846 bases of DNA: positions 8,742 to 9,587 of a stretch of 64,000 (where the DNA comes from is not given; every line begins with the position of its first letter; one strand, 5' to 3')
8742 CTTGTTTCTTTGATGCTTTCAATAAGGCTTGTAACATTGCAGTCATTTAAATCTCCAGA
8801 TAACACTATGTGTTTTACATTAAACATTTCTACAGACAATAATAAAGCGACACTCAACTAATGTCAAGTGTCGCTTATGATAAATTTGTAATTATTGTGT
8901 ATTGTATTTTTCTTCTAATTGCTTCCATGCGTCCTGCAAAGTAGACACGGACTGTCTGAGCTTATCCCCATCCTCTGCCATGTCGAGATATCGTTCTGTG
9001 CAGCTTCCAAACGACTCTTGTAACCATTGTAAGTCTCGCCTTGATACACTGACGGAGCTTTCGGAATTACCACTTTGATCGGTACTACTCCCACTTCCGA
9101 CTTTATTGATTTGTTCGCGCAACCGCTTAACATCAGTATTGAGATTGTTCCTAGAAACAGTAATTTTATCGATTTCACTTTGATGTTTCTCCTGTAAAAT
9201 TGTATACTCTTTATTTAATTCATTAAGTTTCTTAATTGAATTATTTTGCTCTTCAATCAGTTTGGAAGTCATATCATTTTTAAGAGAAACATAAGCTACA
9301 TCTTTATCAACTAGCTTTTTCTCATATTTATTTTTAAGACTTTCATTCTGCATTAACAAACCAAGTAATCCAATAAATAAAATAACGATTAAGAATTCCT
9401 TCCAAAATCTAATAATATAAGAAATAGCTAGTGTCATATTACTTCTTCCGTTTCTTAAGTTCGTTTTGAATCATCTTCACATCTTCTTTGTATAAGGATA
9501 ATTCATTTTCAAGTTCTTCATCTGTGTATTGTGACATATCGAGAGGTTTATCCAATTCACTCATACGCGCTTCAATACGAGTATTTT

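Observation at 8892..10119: Embedded Rz/Rz1-type spanin pair far from the lysis cassette and translationally coupled to an extra ClpP-like protease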

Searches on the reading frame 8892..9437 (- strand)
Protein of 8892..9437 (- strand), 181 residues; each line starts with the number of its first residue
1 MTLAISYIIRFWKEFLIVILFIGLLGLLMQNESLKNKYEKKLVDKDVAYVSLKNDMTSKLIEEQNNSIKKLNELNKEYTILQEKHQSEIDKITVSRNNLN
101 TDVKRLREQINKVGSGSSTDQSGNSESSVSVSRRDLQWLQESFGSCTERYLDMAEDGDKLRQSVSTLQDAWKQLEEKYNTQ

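Call 3: search_protein_families(library=pfam, proteins=[window:8892-9437:-], max_evalue=0.1)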
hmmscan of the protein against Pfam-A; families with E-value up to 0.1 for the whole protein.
window:8892-9437:- (181 aa): 14 families
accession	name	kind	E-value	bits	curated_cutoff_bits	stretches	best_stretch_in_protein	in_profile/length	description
PF25078.1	DUF7801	-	0.00011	22.9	33.2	1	82-179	55-147/155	Domain of unknown function (DUF7801)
PF03245.18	Phage_lysis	-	0.0033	18.1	25.4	1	57-169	12-119/126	Bacteriophage Rz lysis protein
PF19962.4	EAD9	-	0.0064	16.7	25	1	69-113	13-55/62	Effector-associated domain 9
PF24481.2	CT398_CC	-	0.0068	16.7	27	0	84-152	33-99/180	CT398-like coiled coil hairpin domain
PF07795.16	DUF1635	-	0.012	15.9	27.2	1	29-128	15-106/223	Protein of unknown function (DUF1635)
PF14584.11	DUF4446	-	0.013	16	27.4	1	15-97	8-87/150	Protein of unknown function (DUF4446)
PF22251.1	PFF1_TM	-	0.034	14.1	32.3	1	4-137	95-231/300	Vacuolar membrane protease, transmembrane domain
PF12698.13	ABC2_membrane_3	-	0.047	13.2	31.6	0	11-131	3-50/347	ABC-2 family transporter protein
PF10046.14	BLOC1_2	-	0.059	14.2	33.4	0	127-177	13-63/96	Biogenesis of lysosome-related organelles complex-1 subunit 2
PF00435.27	Spectrin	-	0.061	14.3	29.9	0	61-111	47-97/105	Spectrin repeat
PF05266.19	DUF724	-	0.073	13.4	38.4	1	27-113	98-184/188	Protein of unknown function (DUF724)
PF19395.4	DUF5970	-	0.088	13.9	25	0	2-40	17-56/77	Family of unknown function (DUF5970)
PF22217.1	ACDH-11_C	-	0.089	13.6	27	0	142-177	5-40/122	Acyl-CoA dehydrogenase 11 C-terminal domain-like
PF04871.18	Uso1_p115_C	-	0.091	13.5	28.4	0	30-117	12-104/121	Uso1 / p115 like vesicle tethering protein, C terminal region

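Call 4: search_protein_families(library=phrogs, proteins=[window:8892-9437:-], max_evalue=0.01)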
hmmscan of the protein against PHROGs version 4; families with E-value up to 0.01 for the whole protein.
window:8892-9437:- (181 aa): 3 families
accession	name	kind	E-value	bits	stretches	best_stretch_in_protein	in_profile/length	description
phrog_5777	-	unknown function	5.8e-11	44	1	9-176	5-167/169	-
phrog_312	-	lysis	2.7e-10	41.5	1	9-177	6-171/173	Rz-like spanin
phrog_2466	-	lysis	0.0019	19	1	37-175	29-167/172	Rz-like spanin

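Call 13: search_dna_similar(query=window:8892-9437:-, collection=phages, mode=protein, max_rows=60, max_evalue=0.001)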
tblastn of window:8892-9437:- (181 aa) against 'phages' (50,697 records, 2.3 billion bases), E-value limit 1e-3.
Records with a match: 9; places in all: 9; records where one place covers at least 80% of the query: 9.
Best place of each record, by identity: 95-99% 1; 90-95% 6; <60% 2.
By first word of the organism name: Acinetobacter 9.
By host as written in the record: Acinetobacter baumannii 4; - 2; Acinetobacter baumannii NIPH601 1; Acinetobacter baumannii XH198 1; Acinetobacter baumannii AC54 1.
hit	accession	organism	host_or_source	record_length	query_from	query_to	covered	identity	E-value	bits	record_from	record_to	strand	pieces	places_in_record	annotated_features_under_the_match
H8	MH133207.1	Acinetobacter phage vB_AbaM_B9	Acinetobacter baumannii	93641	1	181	100%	96.1%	9e-85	277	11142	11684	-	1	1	hypothetical protein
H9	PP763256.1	Acinetobacter phage Ab3-TPeters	Acinetobacter baumannii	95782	1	181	100%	94.5%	4e-88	286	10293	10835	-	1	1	hypothetical protein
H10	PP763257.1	Acinetobacter phage Ab5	Acinetobacter baumannii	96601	1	181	100%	93.9%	3e-83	273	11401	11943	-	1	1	hypothetical protein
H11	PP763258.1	Acinetobacter phage Ab7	Acinetobacter baumannii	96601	1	181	100%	93.9%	3e-83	273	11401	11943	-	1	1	hypothetical protein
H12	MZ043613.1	Acinetobacter phage TaPaz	Acinetobacter baumannii NIPH601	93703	1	181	100%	92.8%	2e-88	287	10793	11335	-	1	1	putative Rz lysis protein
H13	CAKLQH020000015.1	Acinetobacter phage MD-2021a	not known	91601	1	181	100%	92.8%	3e-86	281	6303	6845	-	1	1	Uncharacterised protein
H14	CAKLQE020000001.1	Acinetobacter phage MD-2021a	not known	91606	1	181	100%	92.8%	3e-86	281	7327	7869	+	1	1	Uncharacterised protein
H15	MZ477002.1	Acinetobacter phage Phab24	Acinetobacter baumannii XH198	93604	2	181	99%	56.1%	3e-50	178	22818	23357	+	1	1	hypothetical protein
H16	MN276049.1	Acinetobacter phage BS46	Acinetobacter baumannii AC54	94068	3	181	99%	55.9%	7e-49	174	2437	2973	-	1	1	putative Rz lysis protein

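Call 14: get_annotated_region(hit=H16, flank=3500)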
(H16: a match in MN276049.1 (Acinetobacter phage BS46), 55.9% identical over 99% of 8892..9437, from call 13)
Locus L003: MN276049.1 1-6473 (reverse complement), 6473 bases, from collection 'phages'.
description: Acinetobacter phage BS46, complete genome.
organism: Acinetobacter phage BS46 (NCBI taxid 2606591)
taxonomy: Viruses; Duplodnaviria; Heunggongvirae; Uroviricota; Caudoviricetes
host: Acinetobacter baumannii AC54; source: sewage; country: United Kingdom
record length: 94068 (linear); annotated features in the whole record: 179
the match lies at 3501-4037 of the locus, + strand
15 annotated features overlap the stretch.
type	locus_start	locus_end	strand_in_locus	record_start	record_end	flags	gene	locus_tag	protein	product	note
CDS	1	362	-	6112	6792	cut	-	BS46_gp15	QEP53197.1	hypothetical protein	orf15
CDS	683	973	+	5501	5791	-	-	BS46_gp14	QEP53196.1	putative DNA primase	orf14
CDS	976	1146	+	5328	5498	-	-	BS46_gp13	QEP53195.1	HNH family homing endonuclease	orf13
CDS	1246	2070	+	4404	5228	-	-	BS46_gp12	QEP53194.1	hypothetical protein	orf12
CDS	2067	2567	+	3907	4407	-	-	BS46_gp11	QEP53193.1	putative HNH homing endonuclease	orf11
CDS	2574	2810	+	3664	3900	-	-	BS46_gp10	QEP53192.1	hypothetical protein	orf10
CDS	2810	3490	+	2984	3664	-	-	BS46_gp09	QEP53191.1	ATP-dependent Clp protease proteolytic subunit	orf09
CDS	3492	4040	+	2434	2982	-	-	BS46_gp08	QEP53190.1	putative Rz lysis protein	orf08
CDS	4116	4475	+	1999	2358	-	-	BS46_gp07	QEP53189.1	hypothetical protein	orf07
CDS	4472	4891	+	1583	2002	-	-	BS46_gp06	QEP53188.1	hypothetical protein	orf06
CDS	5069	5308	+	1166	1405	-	-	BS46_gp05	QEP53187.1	hypothetical protein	orf05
CDS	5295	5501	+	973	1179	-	-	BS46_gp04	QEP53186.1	hypothetical protein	orf04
CDS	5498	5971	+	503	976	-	-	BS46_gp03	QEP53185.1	hypothetical protein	orf03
CDS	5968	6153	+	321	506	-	-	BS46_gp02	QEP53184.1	hypothetical protein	orf02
CDS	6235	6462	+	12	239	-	-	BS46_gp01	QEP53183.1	hypothetical protein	orf01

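Call 15: get_annotated_region(hit=H15, flank=3500)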
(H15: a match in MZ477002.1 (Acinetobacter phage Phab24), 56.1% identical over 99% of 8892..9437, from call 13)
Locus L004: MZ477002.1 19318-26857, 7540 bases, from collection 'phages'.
description: Acinetobacter phage Phab24, complete genome.
organism: Acinetobacter phage Phab24 (NCBI taxid 2855484)
taxonomy: Viruses; Duplodnaviria; Heunggongvirae; Uroviricota; Caudoviricetes
host: Acinetobacter baumannii XH198; source: river water; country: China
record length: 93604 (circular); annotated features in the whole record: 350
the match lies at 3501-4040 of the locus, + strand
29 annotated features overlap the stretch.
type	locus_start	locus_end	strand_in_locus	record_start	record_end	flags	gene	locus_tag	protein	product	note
CDS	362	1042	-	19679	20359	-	-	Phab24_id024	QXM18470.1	hypothetical protein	-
regulatory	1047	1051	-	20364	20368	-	-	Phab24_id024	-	ribosome_binding_site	-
regulatory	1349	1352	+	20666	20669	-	-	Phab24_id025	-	ribosome_binding_site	-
CDS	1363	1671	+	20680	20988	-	-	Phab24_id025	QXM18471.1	hypothetical protein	-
regulatory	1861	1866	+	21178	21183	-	-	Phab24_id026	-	ribosome_binding_site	-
CDS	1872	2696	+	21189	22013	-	-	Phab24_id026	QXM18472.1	PhoH-like protein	-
regulatory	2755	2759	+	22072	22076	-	-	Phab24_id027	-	ribosome_binding_site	-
CDS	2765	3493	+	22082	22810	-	-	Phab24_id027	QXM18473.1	putative ATP-dependent Clp protease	-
regulatory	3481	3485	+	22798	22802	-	-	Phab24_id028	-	ribosome_binding_site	-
CDS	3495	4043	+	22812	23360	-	-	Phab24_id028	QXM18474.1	hypothetical protein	-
regulatory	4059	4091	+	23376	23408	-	-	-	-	terminator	-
regulatory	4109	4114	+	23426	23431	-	-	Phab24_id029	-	ribosome_binding_site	-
CDS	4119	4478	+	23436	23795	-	-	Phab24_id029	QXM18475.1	hypothetical protein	-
regulatory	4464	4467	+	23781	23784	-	-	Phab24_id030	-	ribosome_binding_site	-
CDS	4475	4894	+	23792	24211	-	-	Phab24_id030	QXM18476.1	hypothetical protein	-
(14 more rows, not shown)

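Call 59: find_homologous_proteins(query=window:8892-9437:-, max_evalue=0.001)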
Query window:8892-9437:- (181 aa): 48 proteins with E <= 0.001 among 141 candidates.
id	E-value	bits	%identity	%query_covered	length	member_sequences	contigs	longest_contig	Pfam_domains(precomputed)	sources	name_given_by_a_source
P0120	2.4e-106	371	98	100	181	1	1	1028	-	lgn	-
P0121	4.3e-106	370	98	100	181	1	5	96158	-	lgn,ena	-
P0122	3.7e-105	367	97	100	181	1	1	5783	-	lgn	-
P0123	5.9e-105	366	96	100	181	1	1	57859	-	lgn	-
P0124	8.9e-105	366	96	100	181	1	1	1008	-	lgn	-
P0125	1.2e-104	365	96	100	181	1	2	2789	-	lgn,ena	-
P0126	1.9e-104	365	96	100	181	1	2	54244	-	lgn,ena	-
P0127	3.3e-104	364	97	100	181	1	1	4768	-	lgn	-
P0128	8.8e-104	362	95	100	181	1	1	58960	-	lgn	-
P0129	1.2e-103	362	94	100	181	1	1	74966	-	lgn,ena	-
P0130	1.5e-103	362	96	100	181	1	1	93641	-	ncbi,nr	ncbi:hypothetical protein AB9_031 [Acinetobacter phage vB_AbaM_B9]|nr:hypothetical protein AB9_031 [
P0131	1.6e-103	362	95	100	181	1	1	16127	-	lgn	-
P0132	3.4e-103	361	95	100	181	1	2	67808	-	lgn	-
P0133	3.4e-103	361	94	100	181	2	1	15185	-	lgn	-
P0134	3.5e-103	361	95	100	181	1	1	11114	-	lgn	-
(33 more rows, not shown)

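Call 69: search_protein_families(library=ncbifam, proteins=[window:8892-9437:-], max_evalue=0.1)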
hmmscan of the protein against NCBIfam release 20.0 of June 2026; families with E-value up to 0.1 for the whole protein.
window:8892-9437:- (181 aa): 7 families
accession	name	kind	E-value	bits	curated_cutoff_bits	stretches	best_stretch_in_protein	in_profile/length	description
TIGR02168.1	SMC_prok_B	equivalog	0.0018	16.1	567.35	1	31-179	328-480/1181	chromosome segregation protein SMC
TIGR04211.1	SH3_and_anchor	equivalog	0.0059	16.2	65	1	83-178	69-162/198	TIGR04211 family SH3 domain-containing protein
NF010621.0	PRK14014.1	domain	0.0063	15.6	186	1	15-100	25-109/301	acetyltransferase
NF045487.1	ASRP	equivalog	0.0073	15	300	1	37-179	131-266/593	archaea-specific SMC-related protein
TIGR00219.1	mreC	equivalog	0.037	13.2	92.75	1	16-118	12-115/283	rod shape-determining protein MreC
TIGR02169.1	SMC_prok_A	equivalog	0.039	11.6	729.4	1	34-177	361-499/1165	chromosome segregation protein SMC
NF011987.0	PRK15446.2-3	subfamily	0.092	11.5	253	0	39-121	157-238/395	alpha-D-ribose 1-methylphosphonate 5-triphosphate diphosphatase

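Call 70: predict_structure(alignment_id=A2)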
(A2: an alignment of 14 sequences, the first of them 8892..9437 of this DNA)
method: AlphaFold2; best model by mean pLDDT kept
length: 181 residues; sequences in the alignment: 14
mean_pLDDT: 82.0   pTM: 0.32
mean pLDDT of the five models: 82.0, 78.1, 76.5, 71.3, 71.2
residues with pLDDT >= 90: 67; 70-90: 87; 50-70: 15; < 50: 12
segments of 3 or more residues with pLDDT < 50: 117-127
pLDDT, mean of each block of 10 residues (from residue 1): 79 90 88 87 89 93 95 95 95 94 90 58 44 70 72 81 84 76 47
secondary structure, 60 per line:
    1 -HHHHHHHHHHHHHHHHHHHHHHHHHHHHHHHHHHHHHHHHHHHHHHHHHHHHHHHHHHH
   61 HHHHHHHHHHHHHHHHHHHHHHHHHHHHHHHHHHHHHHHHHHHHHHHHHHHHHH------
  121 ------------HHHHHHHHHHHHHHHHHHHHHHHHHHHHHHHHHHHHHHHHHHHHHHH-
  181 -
elements in order: H2-114 H133-179

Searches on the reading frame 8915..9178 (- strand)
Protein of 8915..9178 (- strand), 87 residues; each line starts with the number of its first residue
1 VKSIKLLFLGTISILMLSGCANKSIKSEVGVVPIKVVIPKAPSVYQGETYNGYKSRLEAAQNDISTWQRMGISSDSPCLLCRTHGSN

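Call 3: search_protein_families(library=pfam, proteins=[window:8915-9178:-], max_evalue=0.1)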
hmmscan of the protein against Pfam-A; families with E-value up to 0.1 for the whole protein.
window:8915-9178:- (87 aa): 1 family
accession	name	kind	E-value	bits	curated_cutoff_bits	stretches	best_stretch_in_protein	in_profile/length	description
PF23793.1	LysC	-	0.055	13.8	27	1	15-60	1-48/69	Rz1-like lysis system protein LysC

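Call 4: search_protein_families(library=phrogs, proteins=[window:8915-9178:-], max_evalue=0.01)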
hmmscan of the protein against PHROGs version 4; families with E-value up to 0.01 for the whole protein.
window:8915-9178:- (87 aa): 1 family
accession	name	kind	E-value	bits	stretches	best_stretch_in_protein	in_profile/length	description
phrog_2291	-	unknown function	0.0033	18.2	1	5-35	3-37/81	-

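Call 69: search_protein_families(library=ncbifam, proteins=[window:8915-9178:-], max_evalue=0.1)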
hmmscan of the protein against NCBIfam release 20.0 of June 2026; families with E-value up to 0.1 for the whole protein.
window:8915-9178:- (87 aa): 2 families
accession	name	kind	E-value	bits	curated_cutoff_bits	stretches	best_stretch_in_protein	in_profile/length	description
NF038104.1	lipo_NF038104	hypoth_equivalog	0.017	14.8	50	1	1-26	1-27/63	NF038104 family lipoprotein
NF008637.1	PRK11627.1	equivalog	0.023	14.2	242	1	4-43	2-39/192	hypothetical protein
